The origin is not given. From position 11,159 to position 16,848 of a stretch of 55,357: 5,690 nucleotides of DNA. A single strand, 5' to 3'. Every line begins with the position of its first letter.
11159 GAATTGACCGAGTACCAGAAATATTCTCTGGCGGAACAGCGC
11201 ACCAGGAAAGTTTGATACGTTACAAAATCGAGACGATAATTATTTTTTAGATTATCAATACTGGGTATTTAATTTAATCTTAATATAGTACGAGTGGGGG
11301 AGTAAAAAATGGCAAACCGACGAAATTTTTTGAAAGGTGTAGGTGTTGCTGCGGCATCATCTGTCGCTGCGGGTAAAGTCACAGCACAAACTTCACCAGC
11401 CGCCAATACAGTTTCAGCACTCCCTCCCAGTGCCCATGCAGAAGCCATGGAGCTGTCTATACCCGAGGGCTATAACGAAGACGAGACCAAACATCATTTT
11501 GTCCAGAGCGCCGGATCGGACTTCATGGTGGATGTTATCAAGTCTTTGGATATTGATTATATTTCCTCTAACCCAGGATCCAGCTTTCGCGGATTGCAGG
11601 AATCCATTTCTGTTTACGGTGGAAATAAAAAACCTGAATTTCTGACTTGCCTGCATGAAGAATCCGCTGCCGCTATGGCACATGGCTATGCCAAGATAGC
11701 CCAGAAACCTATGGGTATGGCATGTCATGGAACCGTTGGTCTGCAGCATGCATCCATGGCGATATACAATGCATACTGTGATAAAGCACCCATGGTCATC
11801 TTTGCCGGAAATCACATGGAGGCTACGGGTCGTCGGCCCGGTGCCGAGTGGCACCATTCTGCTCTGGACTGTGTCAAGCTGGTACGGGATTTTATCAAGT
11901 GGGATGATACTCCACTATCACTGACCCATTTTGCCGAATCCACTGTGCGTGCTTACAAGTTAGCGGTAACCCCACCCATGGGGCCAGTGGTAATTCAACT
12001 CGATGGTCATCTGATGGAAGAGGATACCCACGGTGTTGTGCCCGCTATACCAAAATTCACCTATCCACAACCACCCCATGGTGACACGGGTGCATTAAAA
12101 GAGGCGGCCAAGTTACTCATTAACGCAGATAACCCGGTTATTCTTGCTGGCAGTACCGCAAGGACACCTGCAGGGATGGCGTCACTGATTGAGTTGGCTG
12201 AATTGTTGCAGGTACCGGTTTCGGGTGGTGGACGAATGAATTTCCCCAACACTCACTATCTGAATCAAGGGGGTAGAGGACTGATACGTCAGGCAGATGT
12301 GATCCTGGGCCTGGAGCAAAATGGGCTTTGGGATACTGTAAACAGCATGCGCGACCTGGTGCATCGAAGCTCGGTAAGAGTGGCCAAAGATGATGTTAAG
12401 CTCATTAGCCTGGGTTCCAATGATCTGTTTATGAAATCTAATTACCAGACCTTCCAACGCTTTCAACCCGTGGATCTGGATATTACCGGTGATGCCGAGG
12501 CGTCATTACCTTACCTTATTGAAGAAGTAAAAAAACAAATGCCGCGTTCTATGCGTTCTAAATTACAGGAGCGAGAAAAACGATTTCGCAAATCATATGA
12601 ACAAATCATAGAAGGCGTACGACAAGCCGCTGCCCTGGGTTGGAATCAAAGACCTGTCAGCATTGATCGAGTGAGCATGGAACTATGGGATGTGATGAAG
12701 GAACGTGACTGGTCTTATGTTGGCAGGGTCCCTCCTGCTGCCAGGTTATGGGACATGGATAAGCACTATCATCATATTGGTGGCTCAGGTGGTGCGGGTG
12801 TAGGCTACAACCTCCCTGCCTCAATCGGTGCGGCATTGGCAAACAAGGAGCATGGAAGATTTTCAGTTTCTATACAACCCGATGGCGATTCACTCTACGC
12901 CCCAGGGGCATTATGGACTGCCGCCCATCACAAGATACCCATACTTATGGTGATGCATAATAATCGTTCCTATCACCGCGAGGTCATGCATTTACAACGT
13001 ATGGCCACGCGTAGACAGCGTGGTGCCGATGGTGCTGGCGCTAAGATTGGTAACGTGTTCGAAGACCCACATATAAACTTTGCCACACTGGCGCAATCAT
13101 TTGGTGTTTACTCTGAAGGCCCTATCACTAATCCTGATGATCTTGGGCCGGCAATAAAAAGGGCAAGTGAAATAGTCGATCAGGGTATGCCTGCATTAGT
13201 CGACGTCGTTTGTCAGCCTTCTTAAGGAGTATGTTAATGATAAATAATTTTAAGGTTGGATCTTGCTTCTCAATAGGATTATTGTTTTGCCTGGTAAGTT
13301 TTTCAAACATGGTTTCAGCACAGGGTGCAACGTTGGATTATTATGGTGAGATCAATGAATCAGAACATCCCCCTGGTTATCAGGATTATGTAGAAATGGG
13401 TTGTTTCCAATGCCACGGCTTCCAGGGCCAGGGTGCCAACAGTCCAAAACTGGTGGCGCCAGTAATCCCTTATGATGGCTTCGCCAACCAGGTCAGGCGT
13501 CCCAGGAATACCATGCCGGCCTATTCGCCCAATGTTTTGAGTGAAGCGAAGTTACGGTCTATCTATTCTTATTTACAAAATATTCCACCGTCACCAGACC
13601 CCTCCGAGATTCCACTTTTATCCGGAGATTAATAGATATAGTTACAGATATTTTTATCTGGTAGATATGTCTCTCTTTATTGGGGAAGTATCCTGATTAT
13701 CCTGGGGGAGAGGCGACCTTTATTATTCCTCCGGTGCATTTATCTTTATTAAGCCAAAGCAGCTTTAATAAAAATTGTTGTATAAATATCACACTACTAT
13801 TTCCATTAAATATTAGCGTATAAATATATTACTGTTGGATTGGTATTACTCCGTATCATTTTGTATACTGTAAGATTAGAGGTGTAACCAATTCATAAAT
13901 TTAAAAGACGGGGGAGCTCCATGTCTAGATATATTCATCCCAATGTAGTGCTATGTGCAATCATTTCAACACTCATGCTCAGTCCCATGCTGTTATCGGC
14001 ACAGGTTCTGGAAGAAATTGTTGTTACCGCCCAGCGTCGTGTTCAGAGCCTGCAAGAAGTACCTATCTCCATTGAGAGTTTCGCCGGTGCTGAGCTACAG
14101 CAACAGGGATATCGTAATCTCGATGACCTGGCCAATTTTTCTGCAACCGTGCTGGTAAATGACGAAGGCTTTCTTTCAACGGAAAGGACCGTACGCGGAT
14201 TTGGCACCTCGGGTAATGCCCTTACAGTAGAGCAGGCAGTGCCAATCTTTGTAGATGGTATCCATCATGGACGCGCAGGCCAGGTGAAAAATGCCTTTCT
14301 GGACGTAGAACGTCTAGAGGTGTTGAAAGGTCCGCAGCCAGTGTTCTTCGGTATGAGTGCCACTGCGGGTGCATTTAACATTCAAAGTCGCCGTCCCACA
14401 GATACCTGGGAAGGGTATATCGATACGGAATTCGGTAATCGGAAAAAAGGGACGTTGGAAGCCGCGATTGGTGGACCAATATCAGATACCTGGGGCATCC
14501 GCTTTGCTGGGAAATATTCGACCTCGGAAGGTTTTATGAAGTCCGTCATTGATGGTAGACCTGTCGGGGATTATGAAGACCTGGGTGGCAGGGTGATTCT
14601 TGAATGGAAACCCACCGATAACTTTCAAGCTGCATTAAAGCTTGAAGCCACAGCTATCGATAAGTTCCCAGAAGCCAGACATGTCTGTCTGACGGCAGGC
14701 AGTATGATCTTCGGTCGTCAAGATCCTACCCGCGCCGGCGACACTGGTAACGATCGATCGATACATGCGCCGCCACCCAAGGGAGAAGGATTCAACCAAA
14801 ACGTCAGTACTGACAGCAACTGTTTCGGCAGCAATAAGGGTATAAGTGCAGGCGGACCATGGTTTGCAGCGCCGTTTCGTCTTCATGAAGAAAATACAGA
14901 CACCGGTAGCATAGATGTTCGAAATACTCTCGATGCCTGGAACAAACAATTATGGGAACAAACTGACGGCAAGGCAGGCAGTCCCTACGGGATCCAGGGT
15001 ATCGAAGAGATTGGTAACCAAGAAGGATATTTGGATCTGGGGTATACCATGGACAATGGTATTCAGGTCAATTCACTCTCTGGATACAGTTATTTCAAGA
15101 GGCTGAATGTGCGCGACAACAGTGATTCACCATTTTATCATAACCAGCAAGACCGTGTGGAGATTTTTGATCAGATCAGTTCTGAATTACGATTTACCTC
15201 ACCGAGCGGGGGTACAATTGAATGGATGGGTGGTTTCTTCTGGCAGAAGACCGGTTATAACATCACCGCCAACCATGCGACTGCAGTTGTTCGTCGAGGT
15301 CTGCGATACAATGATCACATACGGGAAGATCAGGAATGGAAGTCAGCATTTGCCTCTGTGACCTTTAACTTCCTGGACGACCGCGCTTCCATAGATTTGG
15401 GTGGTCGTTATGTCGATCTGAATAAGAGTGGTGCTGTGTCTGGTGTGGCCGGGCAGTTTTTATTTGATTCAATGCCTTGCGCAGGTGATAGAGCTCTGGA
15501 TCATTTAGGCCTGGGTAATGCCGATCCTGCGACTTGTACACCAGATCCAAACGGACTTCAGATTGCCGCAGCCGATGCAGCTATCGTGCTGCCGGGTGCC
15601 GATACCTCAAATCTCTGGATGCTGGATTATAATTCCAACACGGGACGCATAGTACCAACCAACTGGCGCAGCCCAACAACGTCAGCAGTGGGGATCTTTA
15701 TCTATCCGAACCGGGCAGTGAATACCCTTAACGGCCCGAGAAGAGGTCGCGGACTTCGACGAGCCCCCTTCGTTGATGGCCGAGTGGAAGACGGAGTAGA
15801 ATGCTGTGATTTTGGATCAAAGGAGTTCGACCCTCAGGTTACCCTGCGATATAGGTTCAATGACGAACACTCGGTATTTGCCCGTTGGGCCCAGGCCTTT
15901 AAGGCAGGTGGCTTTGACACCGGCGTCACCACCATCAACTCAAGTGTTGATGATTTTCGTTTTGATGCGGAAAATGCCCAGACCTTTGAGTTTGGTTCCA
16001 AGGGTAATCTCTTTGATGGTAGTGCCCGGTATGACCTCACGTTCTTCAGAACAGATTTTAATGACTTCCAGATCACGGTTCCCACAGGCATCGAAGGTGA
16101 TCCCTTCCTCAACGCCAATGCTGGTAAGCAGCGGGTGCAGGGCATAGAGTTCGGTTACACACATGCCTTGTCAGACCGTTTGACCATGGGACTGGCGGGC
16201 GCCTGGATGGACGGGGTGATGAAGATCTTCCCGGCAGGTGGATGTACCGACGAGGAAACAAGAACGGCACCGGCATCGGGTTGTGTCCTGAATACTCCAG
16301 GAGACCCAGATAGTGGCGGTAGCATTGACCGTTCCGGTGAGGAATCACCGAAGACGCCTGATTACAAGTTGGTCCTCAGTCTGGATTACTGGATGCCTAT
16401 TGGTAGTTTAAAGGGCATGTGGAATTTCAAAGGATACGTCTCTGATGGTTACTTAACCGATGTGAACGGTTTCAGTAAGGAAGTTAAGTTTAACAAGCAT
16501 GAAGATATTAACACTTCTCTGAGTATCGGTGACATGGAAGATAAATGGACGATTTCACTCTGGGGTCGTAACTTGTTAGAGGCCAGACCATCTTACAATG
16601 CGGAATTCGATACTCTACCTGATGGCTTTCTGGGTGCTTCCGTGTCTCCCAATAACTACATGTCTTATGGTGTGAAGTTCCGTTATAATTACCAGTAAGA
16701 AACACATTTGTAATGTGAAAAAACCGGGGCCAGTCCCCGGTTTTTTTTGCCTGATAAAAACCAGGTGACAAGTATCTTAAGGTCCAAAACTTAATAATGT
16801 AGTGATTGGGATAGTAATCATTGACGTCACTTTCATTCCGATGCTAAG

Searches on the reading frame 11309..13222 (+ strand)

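Call 20: search_protein_families(library=ncbifam, proteins=[window:11309-13222:+], max_evalue=0.001)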
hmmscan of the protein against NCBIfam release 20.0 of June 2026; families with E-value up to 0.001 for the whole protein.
window:11309-13222:+ (638 aa): 47 families (the best 25 are shown)
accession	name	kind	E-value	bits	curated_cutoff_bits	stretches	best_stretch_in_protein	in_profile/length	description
NF006203.0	PRK08327.1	equivalog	1.2e-67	228.7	456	1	66-637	8-570/571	thiamine pyrophosphate-requiring protein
NF005485.1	PRK07092.1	equivalog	1.1e-41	143.3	493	1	73-635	7-518/523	benzoylformate decarboxylase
NF006122.0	PRK08266.1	subfamily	2.2e-39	135.4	571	1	67-635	4-524/543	hypothetical protein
NF006052.0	PRK08199.1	subfamily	2.4e-38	131.8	539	1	65-637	6-539/559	thiamine pyrophosphate protein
NF004807.0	PRK06154.1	equivalog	9.3e-35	120.3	607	1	117-635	63-554/565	thiamine pyrophosphate-requiring protein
TIGR00118.1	acolac_lg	equivalog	6.3e-34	117.4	538.35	1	69-635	3-534/557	biosynthetic-type acetolactate synthase large subunit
NF004919.0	PRK06276.1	equivalog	2.3e-31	108.8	866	1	69-637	3-540/582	acetolactate synthase large subunit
NF005713.0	PRK07525.1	subfamily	6.3e-31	107.4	620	1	110-636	45-563/592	sulfoacetaldehyde acetyltransferase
NF005712.0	PRK07524.1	subfamily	1.4e-30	106.3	500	1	111-632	43-526/536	5-guanidino-2-oxopentanoate decarboxylase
NF005760.0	PRK07586.1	equivalog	2.5e-30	105.9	363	2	488-621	378-503/514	acetolactate synthase large subunit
NF005039.0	PRK06456.1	equivalog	1.4e-28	99.8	868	1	68-619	3-531/572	acetolactate synthase large subunit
TIGR03457.1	sulphoacet_xsc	equivalog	1.3e-27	96.5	676.4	1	109-636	40-557/579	sulfoacetaldehyde acetyltransferase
NF006378.0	PRK08617.1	equivalog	1.7e-27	96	510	1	66-633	7-536/556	acetolactate synthase AlsS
NF004710.0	PRK06048.1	equivalog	1.3e-24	86.6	976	1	67-635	8-537/561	acetolactate synthase large subunit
NF008431.0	PRK11269.1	equivalog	1.5e-24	86.5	791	1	72-634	9-554/591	glyoxylate carboligase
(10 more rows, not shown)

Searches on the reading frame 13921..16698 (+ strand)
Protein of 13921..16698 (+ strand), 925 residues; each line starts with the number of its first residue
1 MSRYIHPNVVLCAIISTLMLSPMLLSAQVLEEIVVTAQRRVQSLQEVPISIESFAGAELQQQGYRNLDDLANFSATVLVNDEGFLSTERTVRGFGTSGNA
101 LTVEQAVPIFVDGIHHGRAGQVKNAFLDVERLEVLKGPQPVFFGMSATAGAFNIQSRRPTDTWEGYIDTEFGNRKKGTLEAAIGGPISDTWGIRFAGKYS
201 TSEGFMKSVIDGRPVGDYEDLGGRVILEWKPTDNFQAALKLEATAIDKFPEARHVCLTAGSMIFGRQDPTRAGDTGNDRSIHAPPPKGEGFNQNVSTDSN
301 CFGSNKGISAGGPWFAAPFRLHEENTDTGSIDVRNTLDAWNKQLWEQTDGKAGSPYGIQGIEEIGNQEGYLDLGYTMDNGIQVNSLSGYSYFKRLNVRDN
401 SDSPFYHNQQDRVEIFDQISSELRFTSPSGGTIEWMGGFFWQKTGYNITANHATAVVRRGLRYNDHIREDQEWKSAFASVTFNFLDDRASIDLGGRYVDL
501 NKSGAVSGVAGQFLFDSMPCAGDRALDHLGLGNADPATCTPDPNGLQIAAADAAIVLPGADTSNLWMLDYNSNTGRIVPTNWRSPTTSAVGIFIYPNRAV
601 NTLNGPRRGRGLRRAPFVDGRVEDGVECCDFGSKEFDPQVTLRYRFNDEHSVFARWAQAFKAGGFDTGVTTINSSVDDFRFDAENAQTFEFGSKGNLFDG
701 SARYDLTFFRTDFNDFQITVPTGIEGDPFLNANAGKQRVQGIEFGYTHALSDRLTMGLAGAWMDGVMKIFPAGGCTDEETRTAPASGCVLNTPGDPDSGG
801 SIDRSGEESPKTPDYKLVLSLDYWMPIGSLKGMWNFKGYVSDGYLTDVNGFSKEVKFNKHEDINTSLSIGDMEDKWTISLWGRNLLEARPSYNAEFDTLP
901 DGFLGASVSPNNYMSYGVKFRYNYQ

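Call 39: search_protein_families(library=pfam, proteins=[window:13921-16698:+], max_evalue=0.0001)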
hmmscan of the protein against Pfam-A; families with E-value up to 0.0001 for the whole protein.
window:13921-16698:+ (925 aa): 2 families
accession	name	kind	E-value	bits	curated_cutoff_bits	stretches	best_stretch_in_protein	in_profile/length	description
PF00593.30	TonB_dep_Rec_b-barrel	-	1.7e-30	107.7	27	1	633-885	214-436/436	TonB dependent receptor-like, beta-barrel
PF07715.20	Plug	-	2.5e-12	47.7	23.9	1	44-151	2-107/107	TonB-dependent Receptor Plug Domain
